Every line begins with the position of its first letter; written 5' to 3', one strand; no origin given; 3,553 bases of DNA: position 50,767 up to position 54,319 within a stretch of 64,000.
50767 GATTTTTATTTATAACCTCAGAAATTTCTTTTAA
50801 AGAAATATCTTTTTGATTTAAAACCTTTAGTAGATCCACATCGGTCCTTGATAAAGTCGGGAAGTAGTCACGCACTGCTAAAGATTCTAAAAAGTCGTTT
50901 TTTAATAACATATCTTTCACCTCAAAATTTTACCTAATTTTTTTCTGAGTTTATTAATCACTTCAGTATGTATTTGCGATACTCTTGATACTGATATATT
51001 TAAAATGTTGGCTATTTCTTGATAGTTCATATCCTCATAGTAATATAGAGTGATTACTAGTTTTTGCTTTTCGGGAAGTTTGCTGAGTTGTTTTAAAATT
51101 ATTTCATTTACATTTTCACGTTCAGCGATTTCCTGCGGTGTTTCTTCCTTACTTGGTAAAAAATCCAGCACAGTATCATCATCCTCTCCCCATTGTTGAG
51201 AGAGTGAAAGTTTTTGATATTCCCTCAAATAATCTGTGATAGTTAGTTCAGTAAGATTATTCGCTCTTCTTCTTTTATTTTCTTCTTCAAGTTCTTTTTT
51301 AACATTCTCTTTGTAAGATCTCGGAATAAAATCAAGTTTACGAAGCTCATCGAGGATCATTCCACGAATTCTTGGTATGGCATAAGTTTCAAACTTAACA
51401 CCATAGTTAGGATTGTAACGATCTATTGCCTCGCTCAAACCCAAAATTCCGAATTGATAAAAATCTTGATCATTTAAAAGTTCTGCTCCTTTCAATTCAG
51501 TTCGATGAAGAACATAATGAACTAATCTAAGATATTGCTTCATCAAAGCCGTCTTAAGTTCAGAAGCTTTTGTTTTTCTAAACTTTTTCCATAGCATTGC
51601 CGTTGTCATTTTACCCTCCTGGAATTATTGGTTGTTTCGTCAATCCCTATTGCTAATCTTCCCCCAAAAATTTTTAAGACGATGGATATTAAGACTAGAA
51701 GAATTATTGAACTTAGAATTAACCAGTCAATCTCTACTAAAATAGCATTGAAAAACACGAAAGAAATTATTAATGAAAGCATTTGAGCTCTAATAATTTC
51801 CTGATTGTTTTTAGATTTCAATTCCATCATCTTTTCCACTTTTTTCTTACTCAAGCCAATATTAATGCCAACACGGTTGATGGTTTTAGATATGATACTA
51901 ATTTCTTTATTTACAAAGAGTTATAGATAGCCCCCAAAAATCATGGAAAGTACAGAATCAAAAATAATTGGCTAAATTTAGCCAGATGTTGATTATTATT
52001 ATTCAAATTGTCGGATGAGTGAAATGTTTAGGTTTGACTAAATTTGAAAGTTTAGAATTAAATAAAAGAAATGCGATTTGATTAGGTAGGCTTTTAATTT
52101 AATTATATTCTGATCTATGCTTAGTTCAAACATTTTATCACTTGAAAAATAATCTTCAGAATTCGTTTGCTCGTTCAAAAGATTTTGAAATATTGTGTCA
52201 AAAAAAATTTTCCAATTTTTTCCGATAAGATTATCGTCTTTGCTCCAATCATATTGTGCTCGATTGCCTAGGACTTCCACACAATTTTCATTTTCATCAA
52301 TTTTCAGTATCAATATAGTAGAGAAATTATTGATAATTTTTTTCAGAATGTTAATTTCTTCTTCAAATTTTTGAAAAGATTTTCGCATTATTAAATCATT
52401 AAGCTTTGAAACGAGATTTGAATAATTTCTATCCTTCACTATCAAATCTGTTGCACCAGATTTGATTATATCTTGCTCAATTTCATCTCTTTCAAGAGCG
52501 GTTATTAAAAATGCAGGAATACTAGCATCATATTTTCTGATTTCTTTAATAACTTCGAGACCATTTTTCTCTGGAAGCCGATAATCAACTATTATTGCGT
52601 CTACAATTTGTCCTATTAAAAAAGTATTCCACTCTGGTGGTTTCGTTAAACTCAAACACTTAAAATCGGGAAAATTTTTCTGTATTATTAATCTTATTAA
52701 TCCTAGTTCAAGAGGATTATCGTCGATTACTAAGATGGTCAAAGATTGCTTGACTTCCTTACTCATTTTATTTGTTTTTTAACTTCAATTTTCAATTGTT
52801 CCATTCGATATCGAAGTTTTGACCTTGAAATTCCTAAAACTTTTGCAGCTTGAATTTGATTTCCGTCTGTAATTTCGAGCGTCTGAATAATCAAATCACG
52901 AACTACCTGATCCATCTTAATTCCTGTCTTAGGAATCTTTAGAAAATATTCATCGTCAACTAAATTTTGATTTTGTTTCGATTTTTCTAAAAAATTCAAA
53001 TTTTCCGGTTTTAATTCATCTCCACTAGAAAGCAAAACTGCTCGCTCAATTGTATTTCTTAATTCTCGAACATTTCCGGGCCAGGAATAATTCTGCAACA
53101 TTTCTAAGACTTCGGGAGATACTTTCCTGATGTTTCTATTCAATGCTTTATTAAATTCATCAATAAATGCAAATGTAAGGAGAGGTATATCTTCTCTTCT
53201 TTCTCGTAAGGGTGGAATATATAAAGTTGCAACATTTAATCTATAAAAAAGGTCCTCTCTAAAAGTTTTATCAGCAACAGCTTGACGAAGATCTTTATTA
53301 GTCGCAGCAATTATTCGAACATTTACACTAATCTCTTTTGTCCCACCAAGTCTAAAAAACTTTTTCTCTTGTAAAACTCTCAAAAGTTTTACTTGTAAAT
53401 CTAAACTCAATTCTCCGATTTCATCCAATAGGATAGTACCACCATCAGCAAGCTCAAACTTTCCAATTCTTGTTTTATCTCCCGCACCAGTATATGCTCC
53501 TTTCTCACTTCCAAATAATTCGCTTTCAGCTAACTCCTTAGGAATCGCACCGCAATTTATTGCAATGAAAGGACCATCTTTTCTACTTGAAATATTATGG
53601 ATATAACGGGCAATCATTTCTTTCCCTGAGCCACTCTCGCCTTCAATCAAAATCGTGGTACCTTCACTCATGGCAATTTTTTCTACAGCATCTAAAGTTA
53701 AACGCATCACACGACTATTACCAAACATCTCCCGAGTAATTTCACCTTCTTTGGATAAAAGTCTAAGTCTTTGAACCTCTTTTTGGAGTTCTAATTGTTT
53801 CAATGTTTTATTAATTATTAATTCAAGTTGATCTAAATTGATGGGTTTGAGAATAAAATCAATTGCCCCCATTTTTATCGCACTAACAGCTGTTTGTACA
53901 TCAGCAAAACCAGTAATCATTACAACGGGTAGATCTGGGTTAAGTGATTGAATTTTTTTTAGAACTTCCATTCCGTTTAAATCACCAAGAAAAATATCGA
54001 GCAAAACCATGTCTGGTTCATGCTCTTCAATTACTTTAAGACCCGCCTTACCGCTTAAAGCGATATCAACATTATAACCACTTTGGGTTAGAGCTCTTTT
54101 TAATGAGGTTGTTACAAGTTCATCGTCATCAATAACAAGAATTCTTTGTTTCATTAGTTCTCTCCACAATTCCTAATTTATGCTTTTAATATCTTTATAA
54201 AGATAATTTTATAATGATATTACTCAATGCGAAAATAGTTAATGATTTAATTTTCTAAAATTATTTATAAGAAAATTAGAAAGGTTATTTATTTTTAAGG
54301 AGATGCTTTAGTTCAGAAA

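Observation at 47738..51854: Non-canonical phosphorelay module fused to the fliA locus: REC-DHp protein + stand-alone REC + ATP-lid-less pseudo-histidine kinase + HDOD protein + sigma-28 + small membrane protein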

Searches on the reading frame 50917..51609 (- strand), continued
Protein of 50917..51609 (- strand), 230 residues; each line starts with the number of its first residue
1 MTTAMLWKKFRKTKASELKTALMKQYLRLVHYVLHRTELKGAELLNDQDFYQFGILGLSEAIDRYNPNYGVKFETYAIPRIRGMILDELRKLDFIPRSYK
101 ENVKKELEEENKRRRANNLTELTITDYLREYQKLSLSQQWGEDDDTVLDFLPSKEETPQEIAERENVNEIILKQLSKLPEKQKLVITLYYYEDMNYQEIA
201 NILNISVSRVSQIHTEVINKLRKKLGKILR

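Call 70: search_protein_families(library=ncbifam, proteins=[L012:8624-10009:+, L014:8189-9625:+, L013:7860-9005:+], max_evalue=1e-10)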
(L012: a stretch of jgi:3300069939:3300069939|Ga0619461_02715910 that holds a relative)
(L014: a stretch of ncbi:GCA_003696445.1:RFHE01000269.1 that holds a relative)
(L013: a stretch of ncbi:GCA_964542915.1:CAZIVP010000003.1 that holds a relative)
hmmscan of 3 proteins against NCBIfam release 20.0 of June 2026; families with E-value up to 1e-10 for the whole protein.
L012:8624-10009:+ (461 aa): 61 families (the best 25 are shown)
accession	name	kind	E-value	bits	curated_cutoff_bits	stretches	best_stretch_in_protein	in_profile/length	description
NF008468.0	PRK11360.1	equivalog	9.4e-53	179.5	646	1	228-454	382-609/616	two-component system sensor histidine kinase AtoS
NF010411.0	PRK13837.1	equivalog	9.9e-40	136.3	647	1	224-455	432-677/828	two-component system VirA-like sensor kinase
NF007688.0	PRK10364.1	equivalog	2.5e-35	122.1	479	1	227-454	225-452/460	two-component system sensor histidine kinase ZraS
NF038348.1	T2SS_HK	subfamily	3.6e-34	118.1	450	1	277-452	401-572/574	histidine kinase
NF052574.1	HisKinEspCMyxo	equivalog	3.9e-34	117.9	1200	1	229-453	404-637/785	serine histidine kinase EspC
NF046020.1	HisKinCckABruc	equivalog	5.5e-34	117.2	1000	1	228-453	466-707/868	cell cycle histidine kinase CckA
NF047794.1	HisKinPtgB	equivalog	2.1e-32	112.2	1000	1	196-440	391-642/656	two-component system sensor histidine kinase PgtB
NF047466.1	hybrid_RR_LvrB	exception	1.4e-30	106.7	500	1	224-453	135-376/377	hybrid histidine kinase/response regulator LvrB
NF010076.0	PRK13557.1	subfamily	1.7e-30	105.9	631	1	232-455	153-396/540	histidine kinase famiy protein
NF053867.1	SprKinKinDBac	equivalog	2.2e-30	105.6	775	1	108-454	162-498/500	sporulation kinase KinD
NF008293.1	PRK11073.1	equivalog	1.4e-28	100.1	240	1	205-452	94-346/349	nitrogen regulation protein NR(II)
NF052573.1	HisKinEspAMyxo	equivalog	7.9e-28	96.9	1400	1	226-452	368-610/755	serine histidine kinase EspA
NF041777.1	sens_FixL_Rhizob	equivalog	9.7e-28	97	850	1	224-453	244-481/485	sensor protein FixL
NF040750.1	tetrathio_HK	equivalog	3.1e-26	92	750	1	186-443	281-544/555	tetrathionate respiration histidine kinase TtrS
TIGR02966.1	phoR_proteo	equivalog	4.9e-26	91.5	334.2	1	249-450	121-332/333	phosphate regulon sensor histidine kinase PhoR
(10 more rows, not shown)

L014:8189-9625:+ (478 aa): 35 families (the best 25 are shown)
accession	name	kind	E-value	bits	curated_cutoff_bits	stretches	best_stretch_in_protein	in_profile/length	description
NF008468.0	PRK11360.1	equivalog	2.9e-40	138.2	646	1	230-461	379-610/616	two-component system sensor histidine kinase AtoS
NF007688.0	PRK10364.1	equivalog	5.6e-32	111.1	479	1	208-459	207-451/460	two-component system sensor histidine kinase ZraS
NF052574.1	HisKinEspCMyxo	equivalog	2.4e-29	102.1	1200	1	232-464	402-642/785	serine histidine kinase EspC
NF010411.0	PRK13837.1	equivalog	1.3e-26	92.8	647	1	221-465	424-681/828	two-component system VirA-like sensor kinase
NF046020.1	HisKinCckABruc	equivalog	4.7e-25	87.6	1000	1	223-466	458-714/868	cell cycle histidine kinase CckA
NF052573.1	HisKinEspAMyxo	equivalog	7.4e-25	87.1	1400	1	229-458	366-610/755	serine histidine kinase EspA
NF040750.1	tetrathio_HK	equivalog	2.7e-24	85.6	750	1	189-449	280-544/555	tetrathionate respiration histidine kinase TtrS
NF038348.1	T2SS_HK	subfamily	1.4e-23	83.2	450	1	288-458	407-572/574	histidine kinase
NF010076.0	PRK13557.1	subfamily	5.1e-23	81.3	631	1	232-463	148-398/540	histidine kinase famiy protein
NF046026.1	HisKinCckACaul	equivalog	2.5e-20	72.1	1000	1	231-464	286-537/678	cell cycle histidine kinase CckA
NF047794.1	HisKinPtgB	equivalog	2.2e-19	69.2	1000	1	223-454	415-650/656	two-component system sensor histidine kinase PgtB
NF047466.1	hybrid_RR_LvrB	exception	2.5e-18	66.4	500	1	222-458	127-375/377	hybrid histidine kinase/response regulator LvrB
NF053867.1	SprKinKinDBac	equivalog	3.3e-18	65.4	775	1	213-459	260-497/500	sporulation kinase KinD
NF038297.2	hybrid_HK_HrmK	equivalog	7.1e-18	64.6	725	1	198-464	188-462/607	hybrid histidine kinase/response regulator HrmK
NF046044.1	PnpS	equivalog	7.7e-18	64.7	400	1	278-458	206-390/390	two-component system histidine kinase PnpS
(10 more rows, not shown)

L013:7860-9005:+ (381 aa): 123 families (the best 25 are shown)
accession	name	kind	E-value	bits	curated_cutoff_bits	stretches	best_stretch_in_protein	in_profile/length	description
NF047465.1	hybrid_HK_LvrA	exception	7.1e-55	186.4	1200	2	130-379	177-423/819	hybrid histidine kinase/response regulator LvrA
NF038297.2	hybrid_HK_HrmK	equivalog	2e-50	172.1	725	2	122-380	203-459/607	hybrid histidine kinase/response regulator HrmK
NF007135.0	PRK09581.1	equivalog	4.9e-50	170.7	474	1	9-173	4-171/457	PleD family two-component system response regulator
TIGR02956.1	TMAO_torS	equivalog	1.8e-46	158.7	676.5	2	163-379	472-683/967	TMAO reductase system sensor histidine kinase/response regulator TorS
NF008318.0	PRK11107.1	equivalog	3.4e-44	151.1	890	2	9-131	669-791/920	two-component sensor histidine kinase BarA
NF041880.1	EPS_EpsF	equivalog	4.4e-42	144.2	900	2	159-374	278-487/492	response regulator EpsF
NF008099.0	PRK10841.1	equivalog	5e-42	143.7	920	2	141-378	456-690/949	two-component system sensor histidine kinase RcsC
NF011874.0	PRK15347.1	equivalog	4.9e-41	140.7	852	2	137-379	380-615/921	two component system sensor kinase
NF047874.1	MASE3_PAS_HK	subfamily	2.5e-40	138.9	560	1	134-380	384-627/655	MASE3 domain-containing sensor histidine kinase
TIGR02154.1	PhoB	equivalog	1.8e-38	132.1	296.2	1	8-152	3-150/226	phosphate regulon transcriptional regulator PhoB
NF008302.0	PRK11091.1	equivalog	1.4e-37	129.4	838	2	145-379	273-506/779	aerobic respiration two-component sensor histidine kinase ArcB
NF040534.1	resp_reg_YycF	equivalog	2.9e-35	121.6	340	1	9-138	2-128/231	response regulator YycF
NF045944.1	ResRegRpaBCyano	equivalog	1.2e-34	119.7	330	1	11-135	1-122/229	response regulator transcription factor RpaB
NF033117.2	vanR_ACDEGLN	exception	3.8e-34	118.2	350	1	10-141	1-130/226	VanR-ABDEGLN family response regulator transcription factor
NF040689.1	MtrAB_MtrA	equivalog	8.1e-34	116.9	300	1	10-150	1-140/219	MtrAB system response regulator MtrA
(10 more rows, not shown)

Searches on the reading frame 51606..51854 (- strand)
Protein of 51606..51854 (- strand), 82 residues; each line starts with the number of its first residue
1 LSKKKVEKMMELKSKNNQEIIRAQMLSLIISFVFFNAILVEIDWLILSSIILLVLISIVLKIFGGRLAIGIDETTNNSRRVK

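Call 3: search_protein_families(library=pfam, proteins=[window:51606-51854:-], max_evalue=1)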
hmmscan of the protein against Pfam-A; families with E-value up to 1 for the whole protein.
window:51606-51854:- (82 aa): 2 families
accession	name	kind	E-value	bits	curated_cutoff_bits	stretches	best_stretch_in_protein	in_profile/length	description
PF20990.2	DUF2207_C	-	0.062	13.4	33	1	12-66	127-188/247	Predicted membrane protein (DUF2207) C-terminal domain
PF04932.20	Wzy_C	-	0.13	12.4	31.7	1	22-67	16-63/149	O-Antigen ligase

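Call 4: search_protein_families(library=ncbifam, proteins=[window:51606-51854:-], max_evalue=0.1)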
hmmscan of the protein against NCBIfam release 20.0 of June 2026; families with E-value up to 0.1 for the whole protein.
window:51606-51854:- (82 aa): 1 family
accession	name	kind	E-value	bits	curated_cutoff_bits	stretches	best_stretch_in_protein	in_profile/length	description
TIGR02908.1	CoxD_Bacillus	equivalog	0.012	15.5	117.85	1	2-63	6-73/110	cytochrome c oxidase subunit IVB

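Call 65: search_protein_families(library=pfam, proteins=[window:51609-51827:-], max_evalue=0.1)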
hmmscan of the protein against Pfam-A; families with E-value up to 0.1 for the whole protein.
seq(73 aa): 1 family
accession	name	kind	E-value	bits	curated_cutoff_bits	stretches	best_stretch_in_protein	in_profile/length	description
PF04932.20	Wzy_C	-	0.099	12.9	31.7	0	13-58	16-63/149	O-Antigen ligase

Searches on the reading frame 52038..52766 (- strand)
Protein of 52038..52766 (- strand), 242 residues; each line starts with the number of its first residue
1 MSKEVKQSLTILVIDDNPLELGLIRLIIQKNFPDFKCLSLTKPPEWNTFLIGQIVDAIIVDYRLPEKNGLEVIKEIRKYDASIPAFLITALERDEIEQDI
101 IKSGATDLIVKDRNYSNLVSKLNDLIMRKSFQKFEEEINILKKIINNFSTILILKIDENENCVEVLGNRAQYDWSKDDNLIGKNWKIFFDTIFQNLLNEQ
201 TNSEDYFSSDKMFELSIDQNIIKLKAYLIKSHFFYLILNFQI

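Call 3: search_protein_families(library=pfam, proteins=[window:52038-52766:-], max_evalue=1)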
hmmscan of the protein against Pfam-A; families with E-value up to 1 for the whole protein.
window:52038-52766:- (242 aa): 2 families
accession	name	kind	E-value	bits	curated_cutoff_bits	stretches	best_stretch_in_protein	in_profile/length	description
PF00072.30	Response_reg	-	1.9e-15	57.5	30.2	1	11-122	1-110/111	Response regulator receiver domain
PF03709.21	OKR_DC_1_N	-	0.065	13.9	29.3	1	55-97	39-79/111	Orn/Lys/Arg decarboxylase, N-terminal domain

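Call 4: search_protein_families(library=ncbifam, proteins=[window:52038-52766:-], max_evalue=0.1)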
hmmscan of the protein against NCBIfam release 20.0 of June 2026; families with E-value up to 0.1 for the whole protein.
window:52038-52766:- (242 aa): 76 families (the best 25 are shown)
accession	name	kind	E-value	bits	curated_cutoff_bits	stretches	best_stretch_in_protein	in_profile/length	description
NF012227.0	AdeR_RR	equivalog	1.3e-11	44.4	340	1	52-162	53-162/239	efflux system response regulator transcription factor AdeR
TIGR02154.1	PhoB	equivalog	2.1e-11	43.6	296.2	1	9-147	3-141/226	phosphate regulon transcriptional regulator PhoB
NF041734.1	resp_reg_RppA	equivalog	8.3e-10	38.4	250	1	58-159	50-150/229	two-component system response regulator RppA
NF008078.0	PRK10816.1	equivalog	2.2e-09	37.2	336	1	11-130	3-120/223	two-component system response regulator PhoP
NF051850.1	RespRegRprY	equivalog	2.3e-09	37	370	1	47-141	42-134/234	response regulator transcription factor RprY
NF007005.1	PRK09468.1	equivalog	9.1e-09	35.1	331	1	9-131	4-124/237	osmolarity response regulator transcription factor OmpR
NF007928.2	PRK10643.1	equivalog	1.5e-08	34.6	330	1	11-132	3-122/216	two-component system response regulator PmrA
NF008469.0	PRK11361.1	equivalog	1.5e-08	33.8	714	1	53-146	47-137/461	acetoacetate metabolism transcriptional regulator AtoC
NF007982.1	PRK10710.1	equivalog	2e-08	34.1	380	1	5-134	4-130/235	envelope stress response regulator BaeR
TIGR01387.1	cztR_silR_copR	subfamily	2.4e-08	33.9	279.2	1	56-140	44-127/218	heavy metal response regulator transcription factor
NF007689.0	PRK10365.1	equivalog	2.4e-08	33.2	760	1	52-125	47-120/441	sigma-54-dependent response regulator transcription factor ZraR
NF041946.1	LuxO_transreg_Vib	equivalog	2.9e-08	32.9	800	1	52-133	38-119/463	quorum-sensing sigma-54 dependent transcriptional regulator LuxO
NF040689.1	MtrAB_MtrA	equivalog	4.7e-08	32.6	300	1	11-143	1-129/219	MtrAB system response regulator MtrA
NF007346.1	PRK09836.1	equivalog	1.4e-07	31.5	420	1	55-143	45-133/227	copper/silver response regulator transcription factor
NF040534.1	resp_reg_YycF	equivalog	2e-07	30.5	340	1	44-143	34-132/231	response regulator YycF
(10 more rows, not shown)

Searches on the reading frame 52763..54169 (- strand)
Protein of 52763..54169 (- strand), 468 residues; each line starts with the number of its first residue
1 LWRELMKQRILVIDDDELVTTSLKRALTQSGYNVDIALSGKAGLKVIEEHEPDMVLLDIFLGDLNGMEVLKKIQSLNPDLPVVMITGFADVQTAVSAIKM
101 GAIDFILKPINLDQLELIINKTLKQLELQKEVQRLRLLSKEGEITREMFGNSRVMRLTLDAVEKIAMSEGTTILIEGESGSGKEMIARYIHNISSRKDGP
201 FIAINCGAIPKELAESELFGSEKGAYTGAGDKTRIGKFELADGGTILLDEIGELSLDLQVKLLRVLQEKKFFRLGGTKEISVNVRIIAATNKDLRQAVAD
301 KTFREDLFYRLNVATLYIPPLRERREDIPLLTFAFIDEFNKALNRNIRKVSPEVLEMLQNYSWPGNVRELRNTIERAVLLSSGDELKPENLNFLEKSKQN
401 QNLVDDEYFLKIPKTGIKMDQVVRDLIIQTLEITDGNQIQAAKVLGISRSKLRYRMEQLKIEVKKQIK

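Call 3: search_protein_families(library=pfam, proteins=[window:52763-54169:-], max_evalue=1)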
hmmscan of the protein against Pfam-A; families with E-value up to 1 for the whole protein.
window:52763-54169:- (468 aa): 14 families
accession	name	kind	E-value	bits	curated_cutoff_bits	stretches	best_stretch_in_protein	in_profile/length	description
PF00158.32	Sigma54_activat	-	5.5e-68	228.3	20.2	1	149-316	2-167/168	Sigma-54 interaction domain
PF00072.30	Response_reg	-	7.7e-30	103.8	30.2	1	10-119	1-110/111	Response regulator receiver domain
PF25601.1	AAA_lid_14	-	8.5e-28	96.5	27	1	322-399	1-78/87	AAA+ ATPase lid domain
PF14532.12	Sigma54_activ_2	-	1.3e-19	71.3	25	1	149-321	1-138/138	Sigma-54 interaction domain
PF02954.25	HTH_8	-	1.2e-11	44.6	22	1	424-458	7-41/42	Bacterial regulatory protein, Fis family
PF07728.20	AAA_5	-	1.7e-09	38.2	22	1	173-292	2-123/139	AAA domain (dynein-related subfamily)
PF01078.27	Mg_chelatase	-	2.5e-05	24.2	20.3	2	164-193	16-45/207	Magnesium chelatase, subunit ChlI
PF07724.20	AAA_2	-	0.00015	22.2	27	1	171-299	4-132/166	AAA domain (Cdc48 subfamily)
PF00004.35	AAA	-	0.0024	18.7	21.2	1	173-292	1-110/131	ATPase family associated with various cellular activities (AAA)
PF13191.12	AAA_16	-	0.0079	17.1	32.6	1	155-209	9-63/167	AAA ATPase domain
PF13604.12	AAA_30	-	0.0098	16.1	27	1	160-269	8-115/191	AAA domain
PF13245.12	AAA_19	-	0.042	14.5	25.1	1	168-270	9-118/134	AAA domain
PF13556.12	HTH_30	-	0.057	13.7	27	1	434-459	11-36/59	PucR C-terminal helix-turn-helix domain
PF03709.21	OKR_DC_1_N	-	0.21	12.3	29.3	0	19-86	5-70/111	Orn/Lys/Arg decarboxylase, N-terminal domain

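Call 4: search_protein_families(library=ncbifam, proteins=[window:52763-54169:-], max_evalue=0.1)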
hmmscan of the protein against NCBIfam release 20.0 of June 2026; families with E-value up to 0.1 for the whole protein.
window:52763-54169:- (468 aa): 129 families (the best 25 are shown)
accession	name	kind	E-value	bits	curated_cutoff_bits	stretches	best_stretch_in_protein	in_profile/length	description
NF008469.0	PRK11361.1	equivalog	3e-133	444.9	714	1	7-462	4-457/461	acetoacetate metabolism transcriptional regulator AtoC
TIGR02915.1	PEP_resp_reg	equivalog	2.4e-125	418.9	502.6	1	10-461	1-444/445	PEP-CTERM-box response regulator transcription factor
TIGR01818.1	ntrC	equivalog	9.2e-123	410.4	558.6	1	10-458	1-462/463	nitrogen regulation protein NR(I)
NF051870.1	NAssimRespRegNtrX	equivalog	2.2e-116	389.5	600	1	9-459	3-450/452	nitrogen assimilation response regulator NtrX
NF041552.1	TF_PrdR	equivalog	1.1e-112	377.2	795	1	126-458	242-575/577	sigma-54 dependent transcriptional regulator PrdR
NF007689.0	PRK10365.1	equivalog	2.2e-111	372.8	760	1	9-453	7-436/441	sigma-54-dependent response regulator transcription factor ZraR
NF041946.1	LuxO_transreg_Vib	equivalog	3e-109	365.9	800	1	13-457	2-458/463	quorum-sensing sigma-54 dependent transcriptional regulator LuxO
TIGR01817.1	nifA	equivalog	5.1e-104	349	528.85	1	127-465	179-533/534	nif-specific transcriptional activator NifA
NF050807.1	TransRegFlbDCaul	equivalog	2.9e-103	346.1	750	1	27-460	20-439/454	sigma-54-dependent transcriptional regulator FlbD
NF011695.0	PRK15115.1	equivalog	1.4e-101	340.5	763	1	8-452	7-429/445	two-component system response regulator GlrR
NF008176.1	PRK10923.1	equivalog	6.7e-101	338.2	620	1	8-391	4-381/469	nitrogen regulation protein NR(I)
NF003451.0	PRK05022.1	equivalog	1.3e-96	324.4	476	1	120-461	162-510/512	nitric oxide reductase transcriptional regulator NorR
NF038308.1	RNA_repair_RtcR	equivalog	4e-95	319.7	650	1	94-458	126-515/530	RNA repair transcriptional activator RtcR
NF049963.1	RespRegFlgRCampy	domain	5.9e-94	315.3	750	1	10-460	3-428/429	fla regulon two-component system response regulator FlgR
NF011958.0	PRK15429.1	equivalog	8.4e-91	305.6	830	1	146-464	379-689/692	formate hydrogenlyase transcriptional activator FlhA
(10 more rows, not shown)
